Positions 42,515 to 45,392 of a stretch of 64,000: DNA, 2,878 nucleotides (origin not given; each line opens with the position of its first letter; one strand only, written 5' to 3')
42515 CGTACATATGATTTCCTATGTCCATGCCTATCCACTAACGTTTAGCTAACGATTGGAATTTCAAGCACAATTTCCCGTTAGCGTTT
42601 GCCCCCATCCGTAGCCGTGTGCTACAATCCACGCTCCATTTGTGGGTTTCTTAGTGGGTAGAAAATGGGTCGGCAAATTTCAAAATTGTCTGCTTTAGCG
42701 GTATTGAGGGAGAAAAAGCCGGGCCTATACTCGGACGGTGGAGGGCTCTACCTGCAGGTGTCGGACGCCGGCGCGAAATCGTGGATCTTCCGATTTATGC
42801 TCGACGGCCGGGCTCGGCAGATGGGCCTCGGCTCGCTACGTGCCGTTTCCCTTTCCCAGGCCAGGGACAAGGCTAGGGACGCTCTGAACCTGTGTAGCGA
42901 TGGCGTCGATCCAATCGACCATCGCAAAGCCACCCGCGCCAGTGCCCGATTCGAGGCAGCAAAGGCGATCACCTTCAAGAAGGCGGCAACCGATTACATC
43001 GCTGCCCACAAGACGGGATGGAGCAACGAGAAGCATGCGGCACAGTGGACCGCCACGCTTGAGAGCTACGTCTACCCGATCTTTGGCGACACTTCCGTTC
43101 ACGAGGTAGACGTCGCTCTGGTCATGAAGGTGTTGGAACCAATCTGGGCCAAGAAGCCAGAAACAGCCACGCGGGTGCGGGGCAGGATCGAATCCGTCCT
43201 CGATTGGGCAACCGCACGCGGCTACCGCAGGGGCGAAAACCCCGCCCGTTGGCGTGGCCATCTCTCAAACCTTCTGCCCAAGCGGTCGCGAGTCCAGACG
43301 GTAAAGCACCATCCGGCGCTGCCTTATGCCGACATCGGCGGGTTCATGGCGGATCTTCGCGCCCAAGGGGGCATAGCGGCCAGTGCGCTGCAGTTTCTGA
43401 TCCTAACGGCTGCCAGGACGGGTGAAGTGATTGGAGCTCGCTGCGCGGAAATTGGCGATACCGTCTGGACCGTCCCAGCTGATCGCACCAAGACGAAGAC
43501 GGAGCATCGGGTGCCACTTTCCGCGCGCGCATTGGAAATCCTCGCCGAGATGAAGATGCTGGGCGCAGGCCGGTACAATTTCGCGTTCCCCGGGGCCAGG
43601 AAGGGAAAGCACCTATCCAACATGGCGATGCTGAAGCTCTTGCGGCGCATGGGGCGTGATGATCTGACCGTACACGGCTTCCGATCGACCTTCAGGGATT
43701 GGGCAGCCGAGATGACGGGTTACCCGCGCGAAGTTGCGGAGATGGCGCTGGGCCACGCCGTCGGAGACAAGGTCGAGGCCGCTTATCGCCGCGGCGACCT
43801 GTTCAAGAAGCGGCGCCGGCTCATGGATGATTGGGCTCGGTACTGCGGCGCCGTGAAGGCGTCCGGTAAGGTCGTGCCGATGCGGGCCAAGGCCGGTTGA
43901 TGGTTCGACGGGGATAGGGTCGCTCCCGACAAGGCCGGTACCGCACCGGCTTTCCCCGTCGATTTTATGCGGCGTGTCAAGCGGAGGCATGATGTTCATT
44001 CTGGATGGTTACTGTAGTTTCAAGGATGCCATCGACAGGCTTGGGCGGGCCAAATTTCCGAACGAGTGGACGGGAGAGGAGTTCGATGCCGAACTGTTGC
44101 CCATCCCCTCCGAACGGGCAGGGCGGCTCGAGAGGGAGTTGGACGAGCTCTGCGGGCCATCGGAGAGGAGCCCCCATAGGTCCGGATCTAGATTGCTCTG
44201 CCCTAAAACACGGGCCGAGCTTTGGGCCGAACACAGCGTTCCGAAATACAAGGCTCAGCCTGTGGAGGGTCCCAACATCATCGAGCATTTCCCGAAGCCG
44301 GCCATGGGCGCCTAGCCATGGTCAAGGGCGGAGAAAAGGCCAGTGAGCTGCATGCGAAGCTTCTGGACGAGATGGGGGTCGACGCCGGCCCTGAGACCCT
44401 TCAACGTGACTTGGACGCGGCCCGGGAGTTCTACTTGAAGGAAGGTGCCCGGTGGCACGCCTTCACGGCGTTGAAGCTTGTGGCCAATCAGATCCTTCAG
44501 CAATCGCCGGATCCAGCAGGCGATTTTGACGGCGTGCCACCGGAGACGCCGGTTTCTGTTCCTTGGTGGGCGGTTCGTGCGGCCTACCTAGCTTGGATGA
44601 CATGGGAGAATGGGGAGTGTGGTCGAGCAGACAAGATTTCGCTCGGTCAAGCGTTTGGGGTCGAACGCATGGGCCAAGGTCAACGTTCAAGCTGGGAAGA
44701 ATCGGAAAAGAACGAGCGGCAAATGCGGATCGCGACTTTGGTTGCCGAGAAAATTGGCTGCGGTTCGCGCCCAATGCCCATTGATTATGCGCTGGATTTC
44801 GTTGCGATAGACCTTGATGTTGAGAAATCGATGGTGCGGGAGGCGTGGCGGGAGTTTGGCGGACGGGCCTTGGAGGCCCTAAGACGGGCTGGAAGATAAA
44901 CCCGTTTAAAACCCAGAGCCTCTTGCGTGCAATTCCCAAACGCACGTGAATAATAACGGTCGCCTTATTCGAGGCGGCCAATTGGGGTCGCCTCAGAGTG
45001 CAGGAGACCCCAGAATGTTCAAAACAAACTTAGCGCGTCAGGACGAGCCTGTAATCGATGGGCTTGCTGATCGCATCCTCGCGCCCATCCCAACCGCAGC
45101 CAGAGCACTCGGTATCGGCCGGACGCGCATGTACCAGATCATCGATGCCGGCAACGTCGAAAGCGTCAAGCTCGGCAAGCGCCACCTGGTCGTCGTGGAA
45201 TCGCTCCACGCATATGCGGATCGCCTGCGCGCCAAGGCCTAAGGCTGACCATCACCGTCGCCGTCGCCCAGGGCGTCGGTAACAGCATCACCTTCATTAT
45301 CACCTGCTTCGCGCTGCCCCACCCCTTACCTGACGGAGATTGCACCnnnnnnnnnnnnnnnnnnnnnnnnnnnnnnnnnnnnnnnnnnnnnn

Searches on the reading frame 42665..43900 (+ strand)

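Call 3: search_protein_families(library=pfam, proteins=[window:42665-43900:+], max_evalue=0.1)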
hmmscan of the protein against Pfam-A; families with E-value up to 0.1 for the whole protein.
window:42665-43900:+ (411 aa): 3 families
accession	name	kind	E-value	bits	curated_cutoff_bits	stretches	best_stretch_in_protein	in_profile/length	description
PF22022.2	Phage_int_M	-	1.8e-32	111.8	27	1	104-199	1-96/96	Phage integrase central domain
PF13356.12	Arm-DNA-bind_3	-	1.1e-20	74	27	1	17-89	9-82/83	Arm DNA-binding domain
PF00589.27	Phage_integrase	-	5.5e-11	43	27.1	1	239-375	25-166/172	Phage integrase family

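Call 4: search_protein_families(library=phrogs, proteins=[window:42665-43900:+], max_evalue=0.1)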
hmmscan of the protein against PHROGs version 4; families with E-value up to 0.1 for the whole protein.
window:42665-43900:+ (411 aa): 9 families
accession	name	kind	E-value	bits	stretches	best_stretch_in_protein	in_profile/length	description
phrog_1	-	integration and excision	3.5e-50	172.9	1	7-398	92-455/611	integrase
phrog_216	-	integration and excision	2.5e-20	73.8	1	174-398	21-248/301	integrase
phrog_3423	-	unknown function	2.3e-19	70.9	1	22-156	25-156/157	-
phrog_4710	-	unknown function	8.7e-11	42.8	1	78-279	3-198/211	-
phrog_24775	-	unknown function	9.6e-06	26.7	1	324-396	17-88/101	-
phrog_17497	-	unknown function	0.0012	19.9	1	328-396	52-118/133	-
phrog_37801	-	unknown function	0.0027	18.8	1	351-393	25-67/73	-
phrog_14880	-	unknown function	0.0066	17.3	1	352-392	10-50/57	-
phrog_33986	-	unknown function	0.024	15.7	1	366-383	23-40/56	-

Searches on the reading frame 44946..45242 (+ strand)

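Call 3: search_protein_families(library=pfam, proteins=[window:44946-45242:+], max_evalue=0.1)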
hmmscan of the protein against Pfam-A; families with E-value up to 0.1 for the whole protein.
window:44946-45242:+ (98 aa): 2 families
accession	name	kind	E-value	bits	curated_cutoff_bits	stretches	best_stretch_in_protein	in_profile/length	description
PF12728.13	HTH_17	-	0.00023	21.8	27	1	50-93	6-49/51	Helix-turn-helix domain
PF21531.3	Rv2175c_wHTH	-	0.097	13.1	27.1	0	42-71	12-41/57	DNA-binding protein Rv2175c, wHTH domain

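Call 4: search_protein_families(library=phrogs, proteins=[window:44946-45242:+], max_evalue=0.1)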
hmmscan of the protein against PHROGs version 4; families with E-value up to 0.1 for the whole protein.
window:44946-45242:+ (98 aa): 2 families
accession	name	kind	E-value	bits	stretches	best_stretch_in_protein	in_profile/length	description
phrog_686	-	DNA, RNA and nucleotide metabolism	0.0056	17.9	1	51-70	54-73/76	HTH DNA binding protein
phrog_7506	-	integration and excision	0.03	15.7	1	50-97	20-67/78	recombination directionality factor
